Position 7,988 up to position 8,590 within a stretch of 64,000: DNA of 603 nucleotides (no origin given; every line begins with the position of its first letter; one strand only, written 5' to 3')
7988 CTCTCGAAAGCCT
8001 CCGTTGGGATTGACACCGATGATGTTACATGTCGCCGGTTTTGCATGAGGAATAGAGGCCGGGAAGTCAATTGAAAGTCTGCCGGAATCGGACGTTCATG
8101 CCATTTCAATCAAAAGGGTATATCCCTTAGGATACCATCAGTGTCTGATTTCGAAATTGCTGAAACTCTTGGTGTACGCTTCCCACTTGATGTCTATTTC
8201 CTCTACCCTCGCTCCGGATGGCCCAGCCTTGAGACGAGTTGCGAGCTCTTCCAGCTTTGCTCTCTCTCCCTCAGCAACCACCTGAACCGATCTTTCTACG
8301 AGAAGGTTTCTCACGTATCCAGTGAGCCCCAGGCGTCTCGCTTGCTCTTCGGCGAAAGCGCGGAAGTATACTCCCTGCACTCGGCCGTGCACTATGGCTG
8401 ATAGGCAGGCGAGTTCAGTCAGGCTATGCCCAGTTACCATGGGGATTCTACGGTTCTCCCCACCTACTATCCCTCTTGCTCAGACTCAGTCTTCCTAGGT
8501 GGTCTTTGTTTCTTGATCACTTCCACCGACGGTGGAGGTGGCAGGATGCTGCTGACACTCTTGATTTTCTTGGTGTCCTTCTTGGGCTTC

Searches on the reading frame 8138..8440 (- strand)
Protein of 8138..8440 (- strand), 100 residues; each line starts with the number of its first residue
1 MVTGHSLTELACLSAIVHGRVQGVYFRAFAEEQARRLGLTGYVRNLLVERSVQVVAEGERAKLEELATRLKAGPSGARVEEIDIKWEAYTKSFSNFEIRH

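Call 64: search_protein_families(library=pfam, proteins=[window:8138-8440:-], max_evalue=0.001)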
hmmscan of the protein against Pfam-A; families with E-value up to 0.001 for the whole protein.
window:8138-8440:- (100 aa): 1 family
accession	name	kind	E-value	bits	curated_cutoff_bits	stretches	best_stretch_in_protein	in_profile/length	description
PF00708.24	Acylphosphatase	-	2.4e-25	89.1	22.5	1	15-98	3-85/85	Acylphosphatase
